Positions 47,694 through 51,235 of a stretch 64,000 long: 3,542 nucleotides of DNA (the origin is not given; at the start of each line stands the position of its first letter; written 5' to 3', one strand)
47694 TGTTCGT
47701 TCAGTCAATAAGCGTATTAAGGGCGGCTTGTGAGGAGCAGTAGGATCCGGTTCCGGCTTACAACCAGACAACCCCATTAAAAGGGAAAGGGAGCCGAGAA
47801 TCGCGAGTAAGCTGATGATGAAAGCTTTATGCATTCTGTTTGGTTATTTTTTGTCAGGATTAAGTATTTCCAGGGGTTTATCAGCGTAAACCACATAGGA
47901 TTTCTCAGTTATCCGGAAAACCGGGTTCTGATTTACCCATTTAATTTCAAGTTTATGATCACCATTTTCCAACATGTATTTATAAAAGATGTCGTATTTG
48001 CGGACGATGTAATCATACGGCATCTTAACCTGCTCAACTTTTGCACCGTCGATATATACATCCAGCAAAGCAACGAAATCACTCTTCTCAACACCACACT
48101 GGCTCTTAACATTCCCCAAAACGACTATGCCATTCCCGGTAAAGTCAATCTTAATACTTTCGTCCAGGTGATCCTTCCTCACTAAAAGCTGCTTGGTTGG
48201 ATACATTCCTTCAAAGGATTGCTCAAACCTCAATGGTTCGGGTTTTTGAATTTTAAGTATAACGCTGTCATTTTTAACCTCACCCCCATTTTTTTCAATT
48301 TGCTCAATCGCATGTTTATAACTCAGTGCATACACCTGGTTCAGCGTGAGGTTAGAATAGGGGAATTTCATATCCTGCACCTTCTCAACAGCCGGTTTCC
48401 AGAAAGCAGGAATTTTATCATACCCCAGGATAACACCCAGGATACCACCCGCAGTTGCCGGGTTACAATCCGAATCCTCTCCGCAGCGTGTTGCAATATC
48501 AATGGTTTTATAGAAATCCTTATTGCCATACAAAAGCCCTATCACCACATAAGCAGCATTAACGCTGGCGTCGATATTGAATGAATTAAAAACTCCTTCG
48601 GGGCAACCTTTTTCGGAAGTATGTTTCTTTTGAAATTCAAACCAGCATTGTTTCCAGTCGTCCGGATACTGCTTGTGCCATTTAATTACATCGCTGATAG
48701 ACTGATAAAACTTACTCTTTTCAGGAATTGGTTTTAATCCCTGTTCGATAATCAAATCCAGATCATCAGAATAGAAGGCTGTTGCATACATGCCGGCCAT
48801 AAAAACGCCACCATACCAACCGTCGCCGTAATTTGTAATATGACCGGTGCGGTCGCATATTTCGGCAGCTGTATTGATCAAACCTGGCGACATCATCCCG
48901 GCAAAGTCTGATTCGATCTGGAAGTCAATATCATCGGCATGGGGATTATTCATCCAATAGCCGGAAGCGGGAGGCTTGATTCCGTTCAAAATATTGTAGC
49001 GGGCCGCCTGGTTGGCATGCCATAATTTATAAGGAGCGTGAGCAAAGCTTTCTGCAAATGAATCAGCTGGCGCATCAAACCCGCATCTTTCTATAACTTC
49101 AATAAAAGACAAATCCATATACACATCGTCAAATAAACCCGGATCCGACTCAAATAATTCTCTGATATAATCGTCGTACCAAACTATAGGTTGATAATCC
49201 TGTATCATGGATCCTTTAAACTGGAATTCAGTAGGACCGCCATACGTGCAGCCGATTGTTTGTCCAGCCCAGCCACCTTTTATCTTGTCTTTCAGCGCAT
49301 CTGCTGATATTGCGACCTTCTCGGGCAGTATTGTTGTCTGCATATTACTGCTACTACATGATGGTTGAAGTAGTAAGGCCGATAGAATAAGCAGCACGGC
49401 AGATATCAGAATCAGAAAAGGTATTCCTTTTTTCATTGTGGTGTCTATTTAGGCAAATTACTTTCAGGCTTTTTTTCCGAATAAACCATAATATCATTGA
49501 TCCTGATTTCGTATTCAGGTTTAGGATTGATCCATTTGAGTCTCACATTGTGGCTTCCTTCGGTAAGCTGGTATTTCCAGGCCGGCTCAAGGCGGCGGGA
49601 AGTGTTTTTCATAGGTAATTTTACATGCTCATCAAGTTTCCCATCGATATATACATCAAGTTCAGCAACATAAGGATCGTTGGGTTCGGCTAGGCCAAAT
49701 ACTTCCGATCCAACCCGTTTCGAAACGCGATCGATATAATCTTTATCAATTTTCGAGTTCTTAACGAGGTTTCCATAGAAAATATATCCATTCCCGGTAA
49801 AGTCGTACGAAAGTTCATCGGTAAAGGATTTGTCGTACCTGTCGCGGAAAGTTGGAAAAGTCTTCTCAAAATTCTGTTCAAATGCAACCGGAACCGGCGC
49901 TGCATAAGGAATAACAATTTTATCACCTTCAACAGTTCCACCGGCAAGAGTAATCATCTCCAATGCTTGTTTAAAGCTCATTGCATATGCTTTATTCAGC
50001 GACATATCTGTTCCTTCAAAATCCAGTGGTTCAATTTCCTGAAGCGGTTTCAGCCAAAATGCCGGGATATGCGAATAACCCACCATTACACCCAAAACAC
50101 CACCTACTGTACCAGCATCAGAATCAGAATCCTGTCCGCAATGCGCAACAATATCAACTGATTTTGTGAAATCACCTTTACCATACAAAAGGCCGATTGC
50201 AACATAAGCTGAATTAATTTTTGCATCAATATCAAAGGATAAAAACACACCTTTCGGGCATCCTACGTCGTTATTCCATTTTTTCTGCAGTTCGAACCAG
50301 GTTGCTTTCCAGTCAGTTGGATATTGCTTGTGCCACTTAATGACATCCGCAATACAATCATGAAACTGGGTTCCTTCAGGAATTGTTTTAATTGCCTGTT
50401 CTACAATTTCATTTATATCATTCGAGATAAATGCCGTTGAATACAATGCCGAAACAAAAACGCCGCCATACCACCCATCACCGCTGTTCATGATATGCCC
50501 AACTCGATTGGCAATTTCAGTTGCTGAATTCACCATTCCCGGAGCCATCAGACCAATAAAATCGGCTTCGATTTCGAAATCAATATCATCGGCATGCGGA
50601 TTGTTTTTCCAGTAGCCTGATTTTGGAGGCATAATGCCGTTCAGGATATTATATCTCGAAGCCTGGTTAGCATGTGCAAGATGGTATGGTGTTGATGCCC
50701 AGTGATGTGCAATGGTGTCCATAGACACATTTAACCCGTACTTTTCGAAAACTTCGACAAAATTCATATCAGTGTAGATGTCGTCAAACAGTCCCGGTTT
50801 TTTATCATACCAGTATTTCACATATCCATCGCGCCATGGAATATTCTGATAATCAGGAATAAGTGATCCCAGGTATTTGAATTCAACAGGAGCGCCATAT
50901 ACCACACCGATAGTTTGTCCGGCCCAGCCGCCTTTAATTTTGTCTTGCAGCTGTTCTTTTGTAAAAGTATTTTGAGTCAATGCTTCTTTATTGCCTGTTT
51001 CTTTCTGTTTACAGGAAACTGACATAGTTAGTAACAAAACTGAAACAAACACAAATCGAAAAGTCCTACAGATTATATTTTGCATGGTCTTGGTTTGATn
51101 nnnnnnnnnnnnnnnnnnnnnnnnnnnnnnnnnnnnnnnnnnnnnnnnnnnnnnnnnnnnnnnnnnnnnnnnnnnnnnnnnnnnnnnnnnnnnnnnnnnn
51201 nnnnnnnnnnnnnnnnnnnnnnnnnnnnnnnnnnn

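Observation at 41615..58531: PUL-like operon whose only candidate glycan-cleaving enzymes are three exported ADP-ribosylglycohydrolase-fold proteins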

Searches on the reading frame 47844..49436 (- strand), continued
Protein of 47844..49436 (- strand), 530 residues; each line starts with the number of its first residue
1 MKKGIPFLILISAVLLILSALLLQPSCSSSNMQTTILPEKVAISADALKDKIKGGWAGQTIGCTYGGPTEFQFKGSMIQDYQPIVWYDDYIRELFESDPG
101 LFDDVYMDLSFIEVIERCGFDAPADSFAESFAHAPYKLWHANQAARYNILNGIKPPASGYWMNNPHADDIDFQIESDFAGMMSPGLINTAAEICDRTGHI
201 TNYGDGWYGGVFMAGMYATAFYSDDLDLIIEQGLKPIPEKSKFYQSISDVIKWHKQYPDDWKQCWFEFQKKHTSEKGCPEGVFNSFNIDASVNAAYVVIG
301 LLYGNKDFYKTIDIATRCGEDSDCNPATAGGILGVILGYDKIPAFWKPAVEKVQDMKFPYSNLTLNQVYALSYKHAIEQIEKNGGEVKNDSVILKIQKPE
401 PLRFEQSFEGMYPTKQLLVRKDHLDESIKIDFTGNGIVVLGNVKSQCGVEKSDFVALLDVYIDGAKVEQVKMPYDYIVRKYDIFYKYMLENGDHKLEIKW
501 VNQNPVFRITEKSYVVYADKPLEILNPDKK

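Call 83: search_protein_families(library=pfam, proteins=[P0365, P0368, P0369, P0464, P0475, P0477, P0497], max_evalue=0.0001)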
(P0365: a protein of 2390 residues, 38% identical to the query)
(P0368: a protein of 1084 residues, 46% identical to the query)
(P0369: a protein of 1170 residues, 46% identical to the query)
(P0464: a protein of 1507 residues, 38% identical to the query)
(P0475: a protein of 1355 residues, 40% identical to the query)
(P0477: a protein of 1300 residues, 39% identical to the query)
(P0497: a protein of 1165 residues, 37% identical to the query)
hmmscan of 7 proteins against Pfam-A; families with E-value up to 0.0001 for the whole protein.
P0365 (2390 aa): 10 families
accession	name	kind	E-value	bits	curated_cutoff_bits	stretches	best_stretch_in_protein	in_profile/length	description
PF13385.13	Laminin_G_3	-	2.1e-66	223.2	27.6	3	976-1123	5-150/151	Concanavalin A-like lectin/glucanases superfamily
PF03747.19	ADP_ribosyl_GH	-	9.1e-64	216.3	26.2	2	482-765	1-286/287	ADP-ribosylglycohydrolase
PF18911.6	PKD_4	-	3.2e-19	69.2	27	2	1501-1569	6-76/85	PKD domain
PF07554.19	FIVAR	-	1e-18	68.2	29.2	0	1975-2014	25-67/71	FIVAR domain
PF13620.12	CarboxypepD_reg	-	6.7e-17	62.1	32.3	1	306-389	1-81/82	Carboxypeptidase regulatory-like domain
PF00801.26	PKD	-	4.6e-09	36.6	23.5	0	841-909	2-73/80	PKD domain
PF07953.20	Toxin_R_bind_N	-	2.2e-07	31.2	23.8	0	1610-1747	3-152/191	Clostridium neurotoxin, N-terminal receptor binding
PF17210.9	SdrD_B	-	5.8e-06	26.9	29.7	0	318-371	22-73/112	SdrD B-like domain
PF13715.12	CarbopepD_reg_2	-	1.5e-05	25.3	32.2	0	307-361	1-49/88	CarboxypepD_reg-like domain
PF02973.23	Sialidase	-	7.1e-05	22.8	26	0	1721-1788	106-181/189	Sialidase, N-terminal domain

P0368 (1084 aa): 3 families
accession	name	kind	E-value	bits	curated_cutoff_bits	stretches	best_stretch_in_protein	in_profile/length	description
PF03747.19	ADP_ribosyl_GH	-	3.3e-33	116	26.2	1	41-331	1-286/287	ADP-ribosylglycohydrolase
PF13517.12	FG-GAP_3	-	2.9e-21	76.3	26.9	2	718-779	1-60/61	FG-GAP-like repeat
PF01839.29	FG-GAP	-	5.6e-05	23.4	22.1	0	717-740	8-36/37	FG-GAP repeat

P0369 (1170 aa): 3 families
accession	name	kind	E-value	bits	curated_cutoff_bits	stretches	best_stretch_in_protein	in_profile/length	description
PF07971.18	Glyco_hydro_92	-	5.3e-71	240.4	24.6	1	749-1159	13-452/464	Glycosyl hydrolase family 92 catalytic domain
PF03747.19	ADP_ribosyl_GH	-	1.4e-33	117.3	26.2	1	39-331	1-286/287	ADP-ribosylglycohydrolase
PF17678.7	Glyco_hydro_92N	-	2.5e-32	113.1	34.5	1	529-709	1-195/236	Glycosyl hydrolase family 92 N-terminal domain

P0464 (1507 aa): 4 families
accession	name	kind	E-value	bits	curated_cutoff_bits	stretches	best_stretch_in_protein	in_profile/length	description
PF03747.19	ADP_ribosyl_GH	-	3e-23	83.3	26.2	1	61-347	1-284/287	ADP-ribosylglycohydrolase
PF00754.31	F5_F8_type_C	-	4.6e-21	75.7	28.2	1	606-728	4-122/127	F5/8 type C domain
PF21114.3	DDR1-2_DS-like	-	2.7e-12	47.2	27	0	487-552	68-134/177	Discoidin domain-containing receptor 1/2, DS-like domain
PF22633.2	F5_F8_type_C_2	-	3.2e-06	28.1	27.8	0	921-1006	10-90/91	NedA-like, galactose-binding domain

P0475 (1355 aa): 3 families
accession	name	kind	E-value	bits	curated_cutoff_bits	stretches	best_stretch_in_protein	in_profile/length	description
PF03747.19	ADP_ribosyl_GH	-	2.9e-32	112.9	26.2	1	743-1029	1-286/287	ADP-ribosylglycohydrolase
PF18911.6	PKD_4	-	6.7e-12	45.7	27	1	1113-1171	26-84/85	PKD domain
PF00801.26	PKD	-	2.5e-09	37.4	23.5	1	1114-1165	24-74/80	PKD domain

P0477 (1300 aa): 1 family
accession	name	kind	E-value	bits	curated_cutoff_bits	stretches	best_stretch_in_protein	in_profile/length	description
PF03747.19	ADP_ribosyl_GH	-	2.3e-35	123.1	26.2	1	965-1250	1-287/287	ADP-ribosylglycohydrolase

P0497 (1165 aa): 4 families
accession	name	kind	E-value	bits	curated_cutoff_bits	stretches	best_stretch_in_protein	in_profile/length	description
PF03747.19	ADP_ribosyl_GH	-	7.3e-17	62.4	26.2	1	575-862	1-286/287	ADP-ribosylglycohydrolase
PF02368.24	Big_2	-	1.5e-10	41.4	22.8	1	34-108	2-77/79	Bacterial Ig-like domain (group 2)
PF18911.6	PKD_4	-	1.9e-06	28.3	27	1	934-998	12-79/85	PKD domain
PF00754.31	F5_F8_type_C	-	2e-05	25.2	28.2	0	1048-1117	23-85/127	F5/8 type C domain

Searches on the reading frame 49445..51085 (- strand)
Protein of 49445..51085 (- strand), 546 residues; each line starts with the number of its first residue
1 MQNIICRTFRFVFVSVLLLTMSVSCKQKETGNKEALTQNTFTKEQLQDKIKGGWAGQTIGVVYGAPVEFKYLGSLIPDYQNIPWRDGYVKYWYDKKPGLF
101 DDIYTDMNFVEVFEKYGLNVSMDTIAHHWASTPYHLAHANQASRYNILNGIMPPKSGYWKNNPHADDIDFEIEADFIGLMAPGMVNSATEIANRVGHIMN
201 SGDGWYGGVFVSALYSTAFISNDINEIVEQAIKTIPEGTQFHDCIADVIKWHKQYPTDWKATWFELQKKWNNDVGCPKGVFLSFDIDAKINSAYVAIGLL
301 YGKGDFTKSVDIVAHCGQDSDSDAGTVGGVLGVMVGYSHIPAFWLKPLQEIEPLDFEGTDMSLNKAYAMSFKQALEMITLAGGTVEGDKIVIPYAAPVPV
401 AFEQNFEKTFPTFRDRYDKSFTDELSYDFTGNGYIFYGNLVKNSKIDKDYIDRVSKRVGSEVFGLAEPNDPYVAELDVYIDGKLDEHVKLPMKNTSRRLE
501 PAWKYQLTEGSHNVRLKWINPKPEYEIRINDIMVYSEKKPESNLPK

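Call 3: search_protein_families(library=pfam, proteins=[window:49445-51085:-], max_evalue=0.01)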
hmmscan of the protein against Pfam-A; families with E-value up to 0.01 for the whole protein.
window:49445-51085:- (546 aa): 1 family
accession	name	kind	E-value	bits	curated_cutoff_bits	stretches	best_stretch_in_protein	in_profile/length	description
PF03747.19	ADP_ribosyl_GH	-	7.7e-34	118.1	26.2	1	52-342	1-286/287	ADP-ribosylglycohydrolase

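Call 17: search_protein_families(library=ncbifam, proteins=[window:49445-51085:-], max_evalue=0.001)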
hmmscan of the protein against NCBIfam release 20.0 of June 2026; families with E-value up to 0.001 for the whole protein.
window:49445-51085:- (546 aa): 1 family
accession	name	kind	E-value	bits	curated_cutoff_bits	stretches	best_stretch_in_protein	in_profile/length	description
NF041672.1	ADPriboarghdlase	equivalog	4.7e-05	22.3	490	0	304-349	298-343/361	ADP-ribosylarginine hydrolase Tri1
